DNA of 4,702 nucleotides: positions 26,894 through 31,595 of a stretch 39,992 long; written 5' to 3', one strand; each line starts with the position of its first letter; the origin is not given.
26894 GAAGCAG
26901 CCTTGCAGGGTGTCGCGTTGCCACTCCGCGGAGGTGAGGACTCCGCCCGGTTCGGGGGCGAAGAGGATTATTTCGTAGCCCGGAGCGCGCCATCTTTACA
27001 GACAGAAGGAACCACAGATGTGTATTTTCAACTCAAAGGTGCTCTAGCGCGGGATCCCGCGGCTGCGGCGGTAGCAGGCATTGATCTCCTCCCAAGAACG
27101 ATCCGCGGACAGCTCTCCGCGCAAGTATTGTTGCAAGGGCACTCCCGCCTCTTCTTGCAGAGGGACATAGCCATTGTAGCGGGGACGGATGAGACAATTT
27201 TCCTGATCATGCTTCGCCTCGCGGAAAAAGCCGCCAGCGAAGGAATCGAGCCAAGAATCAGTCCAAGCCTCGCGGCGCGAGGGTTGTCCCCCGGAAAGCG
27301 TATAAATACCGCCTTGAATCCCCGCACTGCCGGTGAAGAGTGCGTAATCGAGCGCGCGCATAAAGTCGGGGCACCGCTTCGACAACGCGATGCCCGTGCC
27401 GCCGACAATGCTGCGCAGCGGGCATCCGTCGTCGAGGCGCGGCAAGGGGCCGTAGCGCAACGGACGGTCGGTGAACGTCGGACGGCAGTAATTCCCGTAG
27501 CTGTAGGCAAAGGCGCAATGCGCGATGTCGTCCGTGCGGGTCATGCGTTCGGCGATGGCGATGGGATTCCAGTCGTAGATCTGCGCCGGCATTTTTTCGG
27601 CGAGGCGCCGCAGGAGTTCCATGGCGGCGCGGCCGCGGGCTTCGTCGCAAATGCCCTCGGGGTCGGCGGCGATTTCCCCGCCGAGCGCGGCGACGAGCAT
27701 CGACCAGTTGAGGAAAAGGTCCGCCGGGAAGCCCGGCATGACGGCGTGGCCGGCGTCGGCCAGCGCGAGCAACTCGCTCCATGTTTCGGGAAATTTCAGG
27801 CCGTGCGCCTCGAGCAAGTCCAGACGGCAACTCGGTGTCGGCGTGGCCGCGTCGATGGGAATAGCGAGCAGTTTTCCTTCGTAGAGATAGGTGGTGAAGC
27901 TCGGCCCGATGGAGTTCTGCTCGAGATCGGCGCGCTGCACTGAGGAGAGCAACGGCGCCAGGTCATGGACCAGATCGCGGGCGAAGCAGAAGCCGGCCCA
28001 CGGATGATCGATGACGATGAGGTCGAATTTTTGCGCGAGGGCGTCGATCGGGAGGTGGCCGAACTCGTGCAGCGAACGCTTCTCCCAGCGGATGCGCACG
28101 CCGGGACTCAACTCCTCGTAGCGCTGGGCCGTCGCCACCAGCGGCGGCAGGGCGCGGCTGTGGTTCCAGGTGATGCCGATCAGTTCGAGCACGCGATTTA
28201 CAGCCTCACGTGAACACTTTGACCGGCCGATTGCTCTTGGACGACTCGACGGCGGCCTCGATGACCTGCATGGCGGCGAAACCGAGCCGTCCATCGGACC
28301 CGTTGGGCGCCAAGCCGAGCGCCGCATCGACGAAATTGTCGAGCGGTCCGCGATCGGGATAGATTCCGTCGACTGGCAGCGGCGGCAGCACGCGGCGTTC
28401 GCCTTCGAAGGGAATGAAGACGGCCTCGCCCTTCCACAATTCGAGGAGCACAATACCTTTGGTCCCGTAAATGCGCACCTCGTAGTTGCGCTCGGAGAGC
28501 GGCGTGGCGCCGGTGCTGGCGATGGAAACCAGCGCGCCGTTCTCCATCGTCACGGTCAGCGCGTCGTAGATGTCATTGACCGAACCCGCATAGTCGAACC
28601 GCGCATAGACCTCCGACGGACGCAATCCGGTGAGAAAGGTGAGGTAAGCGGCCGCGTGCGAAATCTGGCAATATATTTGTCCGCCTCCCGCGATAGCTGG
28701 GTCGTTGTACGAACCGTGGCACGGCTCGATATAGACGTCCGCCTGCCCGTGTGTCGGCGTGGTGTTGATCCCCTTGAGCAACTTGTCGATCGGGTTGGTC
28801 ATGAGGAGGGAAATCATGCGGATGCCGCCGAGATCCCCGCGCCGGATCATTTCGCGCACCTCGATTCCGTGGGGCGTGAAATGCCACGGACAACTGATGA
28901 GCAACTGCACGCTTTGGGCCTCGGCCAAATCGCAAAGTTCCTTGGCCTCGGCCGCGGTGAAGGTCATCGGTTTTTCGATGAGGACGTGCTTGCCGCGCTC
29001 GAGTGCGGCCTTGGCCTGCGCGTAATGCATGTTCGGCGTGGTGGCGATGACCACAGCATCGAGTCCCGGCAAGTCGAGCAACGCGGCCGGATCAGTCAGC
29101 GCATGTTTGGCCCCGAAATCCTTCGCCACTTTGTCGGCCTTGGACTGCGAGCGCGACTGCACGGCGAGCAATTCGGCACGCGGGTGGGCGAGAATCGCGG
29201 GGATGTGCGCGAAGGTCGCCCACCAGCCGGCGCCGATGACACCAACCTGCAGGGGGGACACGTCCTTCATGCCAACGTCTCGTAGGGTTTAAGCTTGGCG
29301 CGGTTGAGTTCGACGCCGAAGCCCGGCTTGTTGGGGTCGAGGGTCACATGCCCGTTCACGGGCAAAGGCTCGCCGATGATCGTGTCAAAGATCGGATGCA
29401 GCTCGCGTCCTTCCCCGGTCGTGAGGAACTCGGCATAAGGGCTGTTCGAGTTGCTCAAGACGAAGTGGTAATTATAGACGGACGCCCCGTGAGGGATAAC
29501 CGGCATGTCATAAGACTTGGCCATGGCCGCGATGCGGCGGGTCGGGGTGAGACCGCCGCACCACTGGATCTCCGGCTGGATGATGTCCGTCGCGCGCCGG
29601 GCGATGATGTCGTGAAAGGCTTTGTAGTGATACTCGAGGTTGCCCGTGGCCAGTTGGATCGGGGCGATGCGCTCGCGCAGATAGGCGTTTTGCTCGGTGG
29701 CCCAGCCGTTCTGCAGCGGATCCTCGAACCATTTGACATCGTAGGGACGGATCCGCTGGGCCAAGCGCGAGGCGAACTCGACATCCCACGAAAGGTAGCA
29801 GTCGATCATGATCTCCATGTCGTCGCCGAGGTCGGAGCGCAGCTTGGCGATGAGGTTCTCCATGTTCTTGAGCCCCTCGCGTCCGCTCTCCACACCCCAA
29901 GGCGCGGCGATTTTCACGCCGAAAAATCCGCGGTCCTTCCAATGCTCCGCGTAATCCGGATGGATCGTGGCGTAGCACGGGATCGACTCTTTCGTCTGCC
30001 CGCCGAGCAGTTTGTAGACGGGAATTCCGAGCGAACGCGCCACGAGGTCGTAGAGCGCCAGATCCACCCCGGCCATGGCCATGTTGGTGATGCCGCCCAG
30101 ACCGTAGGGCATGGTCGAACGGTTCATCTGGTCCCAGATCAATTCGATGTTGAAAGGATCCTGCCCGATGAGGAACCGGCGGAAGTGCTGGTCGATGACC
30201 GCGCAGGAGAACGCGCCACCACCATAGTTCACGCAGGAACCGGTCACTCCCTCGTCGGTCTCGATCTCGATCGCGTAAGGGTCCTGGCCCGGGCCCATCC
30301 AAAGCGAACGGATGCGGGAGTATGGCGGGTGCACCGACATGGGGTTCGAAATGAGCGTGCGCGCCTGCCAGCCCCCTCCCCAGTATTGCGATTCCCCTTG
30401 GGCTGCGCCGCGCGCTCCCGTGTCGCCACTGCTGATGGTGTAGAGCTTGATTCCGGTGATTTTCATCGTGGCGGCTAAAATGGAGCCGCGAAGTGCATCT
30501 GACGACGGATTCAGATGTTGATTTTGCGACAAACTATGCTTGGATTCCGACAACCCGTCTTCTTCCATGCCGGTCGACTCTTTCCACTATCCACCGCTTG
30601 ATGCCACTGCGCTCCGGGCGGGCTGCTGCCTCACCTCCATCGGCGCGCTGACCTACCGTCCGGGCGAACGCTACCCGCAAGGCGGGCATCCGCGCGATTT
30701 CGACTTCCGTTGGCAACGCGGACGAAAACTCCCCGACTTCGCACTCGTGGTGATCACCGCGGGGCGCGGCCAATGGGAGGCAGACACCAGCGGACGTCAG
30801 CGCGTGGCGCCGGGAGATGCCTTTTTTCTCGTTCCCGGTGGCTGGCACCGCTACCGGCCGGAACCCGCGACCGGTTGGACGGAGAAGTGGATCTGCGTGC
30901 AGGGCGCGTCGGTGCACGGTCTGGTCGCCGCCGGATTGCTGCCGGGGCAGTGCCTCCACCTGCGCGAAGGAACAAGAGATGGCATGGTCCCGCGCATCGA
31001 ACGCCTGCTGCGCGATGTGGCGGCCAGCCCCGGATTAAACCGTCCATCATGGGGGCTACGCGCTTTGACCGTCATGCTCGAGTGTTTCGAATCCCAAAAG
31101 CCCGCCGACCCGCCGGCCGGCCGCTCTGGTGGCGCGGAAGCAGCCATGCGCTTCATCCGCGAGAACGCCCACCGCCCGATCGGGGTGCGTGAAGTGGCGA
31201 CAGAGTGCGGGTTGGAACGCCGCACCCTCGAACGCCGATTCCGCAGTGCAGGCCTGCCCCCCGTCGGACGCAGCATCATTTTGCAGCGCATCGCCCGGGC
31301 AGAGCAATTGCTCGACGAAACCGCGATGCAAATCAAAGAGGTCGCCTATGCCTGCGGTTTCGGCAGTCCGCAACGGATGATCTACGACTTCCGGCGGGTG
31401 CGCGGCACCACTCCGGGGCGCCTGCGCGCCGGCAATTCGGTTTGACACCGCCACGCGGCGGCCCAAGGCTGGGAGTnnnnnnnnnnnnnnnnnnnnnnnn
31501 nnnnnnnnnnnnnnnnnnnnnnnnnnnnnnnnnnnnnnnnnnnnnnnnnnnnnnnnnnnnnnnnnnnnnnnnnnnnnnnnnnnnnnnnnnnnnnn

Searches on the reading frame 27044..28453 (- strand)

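Call 14: search_protein_families(library=pfam, proteins=[window:27044-28453:-], max_evalue=0.001)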
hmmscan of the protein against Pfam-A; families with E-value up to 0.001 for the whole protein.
window:27044-28453:- (469 aa): 2 families
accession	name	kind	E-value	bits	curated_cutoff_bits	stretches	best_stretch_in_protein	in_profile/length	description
PF13416.11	SBP_bac_8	-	5.7e-10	39.9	27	1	142-396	39-265/279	Bacterial extracellular solute-binding protein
PF01547.30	SBP_bac_1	-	1.1e-05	26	26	1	100-306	6-220/307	Bacterial extracellular solute-binding protein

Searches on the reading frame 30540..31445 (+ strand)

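Call 14: search_protein_families(library=pfam, proteins=[window:30540-31445:+], max_evalue=0.001)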
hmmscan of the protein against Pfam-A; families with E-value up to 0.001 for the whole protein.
window:30540-31445:+ (301 aa): 3 families
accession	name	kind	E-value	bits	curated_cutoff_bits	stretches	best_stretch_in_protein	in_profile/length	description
PF12833.13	HTH_18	-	6.8e-16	58.8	33.6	1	220-297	2-79/80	Helix-turn-helix domain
PF02311.25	AraC_binding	-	7.1e-11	42.4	21.1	1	64-150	21-105/135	AraC-like ligand binding domain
PF00165.29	HTH_AraC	-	1e-09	38.7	26.6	1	263-296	9-41/42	Bacterial regulatory helix-turn-helix proteins, AraC family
